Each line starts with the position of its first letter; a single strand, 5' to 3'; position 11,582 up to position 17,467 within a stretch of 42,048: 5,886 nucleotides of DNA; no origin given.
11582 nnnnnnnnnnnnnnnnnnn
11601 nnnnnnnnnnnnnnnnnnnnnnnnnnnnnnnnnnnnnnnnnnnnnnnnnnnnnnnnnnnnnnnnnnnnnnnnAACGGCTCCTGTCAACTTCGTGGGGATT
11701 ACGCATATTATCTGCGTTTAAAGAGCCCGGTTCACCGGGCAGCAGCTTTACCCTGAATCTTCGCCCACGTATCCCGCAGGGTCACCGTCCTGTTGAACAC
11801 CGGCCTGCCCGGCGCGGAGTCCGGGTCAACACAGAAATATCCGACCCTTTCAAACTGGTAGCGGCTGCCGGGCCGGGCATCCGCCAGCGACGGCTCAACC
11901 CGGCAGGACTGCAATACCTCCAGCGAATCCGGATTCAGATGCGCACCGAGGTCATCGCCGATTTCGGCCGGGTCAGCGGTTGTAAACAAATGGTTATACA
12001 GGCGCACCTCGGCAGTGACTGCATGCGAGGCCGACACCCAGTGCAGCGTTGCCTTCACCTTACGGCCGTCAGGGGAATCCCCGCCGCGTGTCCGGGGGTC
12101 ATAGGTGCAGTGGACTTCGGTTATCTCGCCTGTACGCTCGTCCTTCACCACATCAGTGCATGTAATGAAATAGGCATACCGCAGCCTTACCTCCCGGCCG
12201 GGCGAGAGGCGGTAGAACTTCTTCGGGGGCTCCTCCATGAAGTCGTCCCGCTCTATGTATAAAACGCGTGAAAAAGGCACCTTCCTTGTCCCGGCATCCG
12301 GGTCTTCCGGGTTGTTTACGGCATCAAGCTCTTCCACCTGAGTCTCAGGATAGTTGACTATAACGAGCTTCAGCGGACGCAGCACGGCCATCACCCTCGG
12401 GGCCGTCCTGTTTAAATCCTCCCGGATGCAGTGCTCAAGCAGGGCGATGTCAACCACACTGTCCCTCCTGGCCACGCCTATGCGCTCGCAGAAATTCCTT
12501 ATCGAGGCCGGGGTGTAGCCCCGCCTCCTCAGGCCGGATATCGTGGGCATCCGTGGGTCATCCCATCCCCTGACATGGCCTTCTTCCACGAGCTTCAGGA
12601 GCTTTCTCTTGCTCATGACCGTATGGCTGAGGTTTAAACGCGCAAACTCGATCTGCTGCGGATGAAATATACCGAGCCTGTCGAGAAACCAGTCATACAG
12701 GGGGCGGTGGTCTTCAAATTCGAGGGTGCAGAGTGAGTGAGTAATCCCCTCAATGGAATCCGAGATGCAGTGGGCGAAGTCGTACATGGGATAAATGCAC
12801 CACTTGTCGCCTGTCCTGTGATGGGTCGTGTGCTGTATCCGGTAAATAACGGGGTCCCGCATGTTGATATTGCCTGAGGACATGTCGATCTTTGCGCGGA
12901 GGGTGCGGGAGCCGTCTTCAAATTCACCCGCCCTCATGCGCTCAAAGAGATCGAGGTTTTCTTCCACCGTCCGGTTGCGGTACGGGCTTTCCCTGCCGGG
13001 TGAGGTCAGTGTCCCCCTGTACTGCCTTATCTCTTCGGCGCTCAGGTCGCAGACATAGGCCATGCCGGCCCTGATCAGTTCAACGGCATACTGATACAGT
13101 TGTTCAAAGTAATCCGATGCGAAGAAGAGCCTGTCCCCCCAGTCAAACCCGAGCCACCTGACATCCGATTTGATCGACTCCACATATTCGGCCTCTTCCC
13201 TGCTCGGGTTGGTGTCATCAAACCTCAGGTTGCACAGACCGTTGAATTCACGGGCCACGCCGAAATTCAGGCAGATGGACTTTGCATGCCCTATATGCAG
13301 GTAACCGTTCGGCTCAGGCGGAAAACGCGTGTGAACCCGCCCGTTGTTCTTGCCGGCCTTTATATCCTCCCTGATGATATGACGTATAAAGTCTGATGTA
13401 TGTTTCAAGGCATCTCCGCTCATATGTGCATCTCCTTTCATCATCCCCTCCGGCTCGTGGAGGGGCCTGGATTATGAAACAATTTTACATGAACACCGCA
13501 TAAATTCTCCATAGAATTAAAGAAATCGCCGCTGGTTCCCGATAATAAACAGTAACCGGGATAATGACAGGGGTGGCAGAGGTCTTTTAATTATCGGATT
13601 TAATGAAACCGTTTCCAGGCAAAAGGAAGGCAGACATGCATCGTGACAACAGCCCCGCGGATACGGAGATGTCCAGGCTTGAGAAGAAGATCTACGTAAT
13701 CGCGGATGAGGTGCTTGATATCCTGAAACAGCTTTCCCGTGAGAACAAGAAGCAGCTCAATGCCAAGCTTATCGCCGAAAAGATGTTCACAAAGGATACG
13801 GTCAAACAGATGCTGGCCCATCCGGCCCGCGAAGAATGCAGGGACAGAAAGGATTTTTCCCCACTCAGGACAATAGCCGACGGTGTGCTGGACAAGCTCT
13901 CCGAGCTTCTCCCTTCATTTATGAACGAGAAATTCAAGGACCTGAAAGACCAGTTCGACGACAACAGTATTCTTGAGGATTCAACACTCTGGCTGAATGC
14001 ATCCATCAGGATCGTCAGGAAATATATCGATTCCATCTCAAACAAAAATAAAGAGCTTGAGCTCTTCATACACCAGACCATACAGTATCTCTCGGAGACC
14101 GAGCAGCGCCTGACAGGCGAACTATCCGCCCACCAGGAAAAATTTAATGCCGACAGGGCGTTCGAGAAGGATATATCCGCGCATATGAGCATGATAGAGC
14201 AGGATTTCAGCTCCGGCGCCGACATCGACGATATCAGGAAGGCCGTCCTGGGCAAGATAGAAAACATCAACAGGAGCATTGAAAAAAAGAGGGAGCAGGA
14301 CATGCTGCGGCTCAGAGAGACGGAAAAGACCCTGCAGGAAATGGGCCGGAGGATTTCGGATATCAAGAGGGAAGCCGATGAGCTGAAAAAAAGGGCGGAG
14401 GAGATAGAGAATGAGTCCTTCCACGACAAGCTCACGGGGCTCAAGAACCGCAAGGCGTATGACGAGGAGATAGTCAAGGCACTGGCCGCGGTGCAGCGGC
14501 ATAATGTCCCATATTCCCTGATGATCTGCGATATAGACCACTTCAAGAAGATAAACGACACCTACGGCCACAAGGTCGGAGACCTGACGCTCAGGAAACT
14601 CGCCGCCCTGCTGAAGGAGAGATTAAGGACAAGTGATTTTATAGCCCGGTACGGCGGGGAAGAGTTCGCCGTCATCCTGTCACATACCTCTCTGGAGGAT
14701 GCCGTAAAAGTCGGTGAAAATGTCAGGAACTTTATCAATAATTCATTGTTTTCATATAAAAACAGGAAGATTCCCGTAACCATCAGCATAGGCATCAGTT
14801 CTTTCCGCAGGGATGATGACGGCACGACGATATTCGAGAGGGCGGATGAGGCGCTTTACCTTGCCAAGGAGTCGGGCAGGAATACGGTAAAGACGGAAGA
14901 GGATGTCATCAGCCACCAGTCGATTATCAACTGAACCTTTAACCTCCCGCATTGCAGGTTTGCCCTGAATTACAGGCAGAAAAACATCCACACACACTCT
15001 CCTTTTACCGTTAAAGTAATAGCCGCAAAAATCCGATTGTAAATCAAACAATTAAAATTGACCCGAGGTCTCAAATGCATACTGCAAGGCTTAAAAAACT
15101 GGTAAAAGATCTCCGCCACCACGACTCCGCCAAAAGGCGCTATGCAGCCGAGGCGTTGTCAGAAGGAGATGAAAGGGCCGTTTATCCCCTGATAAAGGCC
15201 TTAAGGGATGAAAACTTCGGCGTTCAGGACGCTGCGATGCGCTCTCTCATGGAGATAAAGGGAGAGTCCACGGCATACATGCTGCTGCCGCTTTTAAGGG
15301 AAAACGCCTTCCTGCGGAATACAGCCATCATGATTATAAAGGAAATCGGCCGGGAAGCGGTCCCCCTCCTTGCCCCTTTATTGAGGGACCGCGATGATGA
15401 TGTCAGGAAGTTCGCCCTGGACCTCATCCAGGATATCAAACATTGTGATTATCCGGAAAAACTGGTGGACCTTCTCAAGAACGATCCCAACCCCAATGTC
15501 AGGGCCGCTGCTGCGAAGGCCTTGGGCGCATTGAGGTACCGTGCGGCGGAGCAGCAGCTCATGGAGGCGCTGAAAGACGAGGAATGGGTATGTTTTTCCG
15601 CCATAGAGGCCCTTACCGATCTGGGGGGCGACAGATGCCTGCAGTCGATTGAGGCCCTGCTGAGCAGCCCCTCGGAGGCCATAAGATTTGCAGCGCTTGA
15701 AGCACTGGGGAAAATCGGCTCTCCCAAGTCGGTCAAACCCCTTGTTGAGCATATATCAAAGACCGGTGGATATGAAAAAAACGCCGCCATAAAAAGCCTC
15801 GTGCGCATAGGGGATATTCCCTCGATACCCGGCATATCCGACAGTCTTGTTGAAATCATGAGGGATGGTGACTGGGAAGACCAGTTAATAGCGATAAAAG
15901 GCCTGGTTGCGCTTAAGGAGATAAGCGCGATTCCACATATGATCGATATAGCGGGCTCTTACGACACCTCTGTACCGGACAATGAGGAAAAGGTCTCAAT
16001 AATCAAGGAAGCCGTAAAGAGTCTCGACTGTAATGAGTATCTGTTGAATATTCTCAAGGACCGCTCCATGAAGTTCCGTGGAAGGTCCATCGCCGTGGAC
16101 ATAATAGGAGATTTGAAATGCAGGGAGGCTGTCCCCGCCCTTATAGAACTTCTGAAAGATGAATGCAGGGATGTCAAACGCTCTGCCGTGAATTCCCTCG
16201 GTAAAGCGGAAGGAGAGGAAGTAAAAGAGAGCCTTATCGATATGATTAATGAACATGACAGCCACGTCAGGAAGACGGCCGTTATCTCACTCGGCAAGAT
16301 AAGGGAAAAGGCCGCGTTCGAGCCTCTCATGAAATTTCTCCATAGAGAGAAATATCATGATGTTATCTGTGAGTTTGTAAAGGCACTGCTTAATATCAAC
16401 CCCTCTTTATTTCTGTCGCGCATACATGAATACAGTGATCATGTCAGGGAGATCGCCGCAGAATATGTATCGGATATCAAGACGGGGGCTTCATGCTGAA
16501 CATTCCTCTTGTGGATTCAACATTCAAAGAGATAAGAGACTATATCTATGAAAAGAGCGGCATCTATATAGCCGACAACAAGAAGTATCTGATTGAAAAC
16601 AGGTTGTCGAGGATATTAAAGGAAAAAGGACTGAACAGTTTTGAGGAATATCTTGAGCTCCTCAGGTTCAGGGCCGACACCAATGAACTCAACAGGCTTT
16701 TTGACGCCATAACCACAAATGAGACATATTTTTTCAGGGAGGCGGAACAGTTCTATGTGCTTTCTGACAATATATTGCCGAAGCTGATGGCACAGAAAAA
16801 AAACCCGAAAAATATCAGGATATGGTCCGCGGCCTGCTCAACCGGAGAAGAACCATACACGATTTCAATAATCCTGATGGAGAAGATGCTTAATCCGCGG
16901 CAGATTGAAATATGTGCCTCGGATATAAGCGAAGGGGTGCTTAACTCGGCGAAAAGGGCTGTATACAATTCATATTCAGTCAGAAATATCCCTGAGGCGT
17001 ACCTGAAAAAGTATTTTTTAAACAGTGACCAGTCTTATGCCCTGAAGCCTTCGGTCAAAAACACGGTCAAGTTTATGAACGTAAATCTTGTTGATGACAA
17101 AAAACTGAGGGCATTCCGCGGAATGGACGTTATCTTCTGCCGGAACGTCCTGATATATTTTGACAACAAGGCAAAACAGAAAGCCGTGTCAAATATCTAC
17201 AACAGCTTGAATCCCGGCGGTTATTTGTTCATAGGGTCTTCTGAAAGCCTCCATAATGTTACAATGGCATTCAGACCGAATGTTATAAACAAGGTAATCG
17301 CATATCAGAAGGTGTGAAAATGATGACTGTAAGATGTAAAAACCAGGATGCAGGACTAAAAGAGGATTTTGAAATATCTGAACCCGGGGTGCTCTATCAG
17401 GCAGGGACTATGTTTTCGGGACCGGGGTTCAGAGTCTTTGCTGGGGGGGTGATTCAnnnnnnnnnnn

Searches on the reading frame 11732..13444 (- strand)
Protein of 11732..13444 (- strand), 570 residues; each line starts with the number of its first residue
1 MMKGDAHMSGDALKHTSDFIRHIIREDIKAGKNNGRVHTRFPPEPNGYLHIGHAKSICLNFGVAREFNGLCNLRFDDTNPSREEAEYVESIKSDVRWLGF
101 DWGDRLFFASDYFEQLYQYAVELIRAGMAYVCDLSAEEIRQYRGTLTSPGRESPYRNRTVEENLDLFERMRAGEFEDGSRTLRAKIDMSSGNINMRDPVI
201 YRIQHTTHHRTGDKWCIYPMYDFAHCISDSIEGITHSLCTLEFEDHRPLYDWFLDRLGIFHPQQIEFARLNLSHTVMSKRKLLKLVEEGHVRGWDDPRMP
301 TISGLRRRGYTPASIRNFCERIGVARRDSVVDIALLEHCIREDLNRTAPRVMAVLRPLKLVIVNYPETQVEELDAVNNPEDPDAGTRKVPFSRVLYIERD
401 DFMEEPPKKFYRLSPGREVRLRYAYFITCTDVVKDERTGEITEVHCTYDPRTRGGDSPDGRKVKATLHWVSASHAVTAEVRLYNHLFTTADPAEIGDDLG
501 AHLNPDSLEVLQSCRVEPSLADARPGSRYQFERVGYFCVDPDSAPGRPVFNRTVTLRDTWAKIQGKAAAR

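Call 43: search_protein_families(library=pfam, proteins=[window:11732-13444:-], max_evalue=0.00001)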
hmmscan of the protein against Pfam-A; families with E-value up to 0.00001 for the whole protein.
window:11732-13444:- (570 aa): 3 families
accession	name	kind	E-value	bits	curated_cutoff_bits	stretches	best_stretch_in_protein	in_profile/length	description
PF00749.27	tRNA-synt_1c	-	2.2e-116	388.6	23.4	1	37-345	2-313/314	tRNA synthetases class I (E and Q), catalytic domain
PF03950.23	tRNA-synt_1c_C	-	9.2e-32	109.6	23.9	1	348-449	1-91/91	tRNA synthetases class I (E and Q), anti-codon binding domain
PF20974.2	tRNA-synt_1c_C2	-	4.5e-25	88.6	23.9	1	466-540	1-69/69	tRNA synthetases class I (E and Q), anti-codon binding domain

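Call 73: list_cluster_members(proteins=[window:11732-13441:-, window:16493-17314:+, window:1930-3459:+, window:4126-4515:+, window:63-410:+])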
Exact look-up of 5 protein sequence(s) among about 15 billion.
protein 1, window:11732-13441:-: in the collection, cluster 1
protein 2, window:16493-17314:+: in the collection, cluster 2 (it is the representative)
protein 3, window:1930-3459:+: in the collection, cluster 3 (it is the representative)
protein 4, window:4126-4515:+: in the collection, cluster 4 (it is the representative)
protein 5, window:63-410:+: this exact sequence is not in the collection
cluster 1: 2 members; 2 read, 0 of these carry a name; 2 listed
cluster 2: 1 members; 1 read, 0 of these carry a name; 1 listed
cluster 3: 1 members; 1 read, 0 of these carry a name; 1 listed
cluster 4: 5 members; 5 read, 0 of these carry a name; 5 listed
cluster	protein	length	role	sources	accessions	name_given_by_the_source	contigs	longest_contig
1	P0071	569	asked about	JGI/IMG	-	-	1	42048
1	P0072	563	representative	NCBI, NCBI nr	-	-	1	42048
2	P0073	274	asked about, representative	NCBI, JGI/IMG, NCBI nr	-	-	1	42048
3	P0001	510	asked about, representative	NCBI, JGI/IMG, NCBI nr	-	-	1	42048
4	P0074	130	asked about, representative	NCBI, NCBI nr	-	-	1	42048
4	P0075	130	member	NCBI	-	-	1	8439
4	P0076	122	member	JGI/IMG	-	-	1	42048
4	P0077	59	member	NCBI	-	-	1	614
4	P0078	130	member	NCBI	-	-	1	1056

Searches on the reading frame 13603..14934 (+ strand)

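Call 43: search_protein_families(library=pfam, proteins=[window:13603-14934:+], max_evalue=0.00001)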
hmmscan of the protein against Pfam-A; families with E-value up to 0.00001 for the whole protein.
window:13603-14934:+ (443 aa): 1 family
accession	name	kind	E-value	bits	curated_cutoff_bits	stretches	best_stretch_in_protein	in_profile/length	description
PF00990.26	GGDEF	-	1.6e-47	161.7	23.8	1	273-427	2-160/161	Diguanylate cyclase, GGDEF domain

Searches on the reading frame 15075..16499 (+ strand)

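Call 43: search_protein_families(library=pfam, proteins=[window:15075-16499:+], max_evalue=0.00001)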
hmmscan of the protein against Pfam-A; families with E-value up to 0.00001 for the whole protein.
window:15075-16499:+ (474 aa): 8 families
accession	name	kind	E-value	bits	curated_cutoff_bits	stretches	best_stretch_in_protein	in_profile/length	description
PF13646.12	HEAT_2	-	1.4e-60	202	27.7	5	128-190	2-65/88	HEAT repeats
PF03130.22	HEAT_PBS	-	1.7e-31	105.5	20.9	0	142-168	1-27/27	PBS lyase HEAT-like repeat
PF02985.28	HEAT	-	5.3e-28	94.8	23.5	0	130-153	5-27/31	HEAT repeat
PF13513.12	HEAT_EZ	-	4e-16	59.5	27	0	129-153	32-55/55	HEAT-like repeat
PF00514.29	Arm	-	4.4e-12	46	20.6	0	127-151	14-37/41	Armadillo/beta-catenin-like repeat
PF12717.13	Cnd1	-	4.3e-08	33.8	26.4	0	81-161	8-92/162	non-SMC mitotic condensation complex subunit 1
PF01602.26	Adaptin_N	-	2.1e-07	30.4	37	0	86-219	106-261/524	Adaptin N terminal region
PF18991.6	DUF5724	-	1.7e-06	26.8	25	0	81-229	416-566/1214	Family of unknown function (DUF5724)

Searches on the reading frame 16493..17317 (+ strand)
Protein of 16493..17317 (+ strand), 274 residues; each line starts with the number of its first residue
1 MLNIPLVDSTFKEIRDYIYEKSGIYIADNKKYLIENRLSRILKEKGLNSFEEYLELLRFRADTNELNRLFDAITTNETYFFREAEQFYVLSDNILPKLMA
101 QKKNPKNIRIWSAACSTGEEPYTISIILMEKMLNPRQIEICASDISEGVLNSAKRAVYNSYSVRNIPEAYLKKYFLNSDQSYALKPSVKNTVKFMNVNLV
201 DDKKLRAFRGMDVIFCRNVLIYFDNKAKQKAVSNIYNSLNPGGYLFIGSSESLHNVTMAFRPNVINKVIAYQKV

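Call 43: search_protein_families(library=pfam, proteins=[window:16493-17317:+], max_evalue=0.00001)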
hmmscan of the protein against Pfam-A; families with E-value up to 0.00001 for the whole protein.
window:16493-17317:+ (274 aa): 3 families
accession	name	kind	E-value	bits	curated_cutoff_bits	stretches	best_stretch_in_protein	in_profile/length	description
PF01739.24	CheR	-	2.3e-61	207.1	27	1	76-261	1-187/195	CheR methyltransferase, SAM binding domain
PF03705.20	CheR_N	-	1.4e-14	53.9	27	1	11-58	3-50/53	CheR methyltransferase, all-alpha domain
PF08242.18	Methyltransf_12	-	3.2e-07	31.4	30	0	136-245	19-98/98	Methyltransferase domain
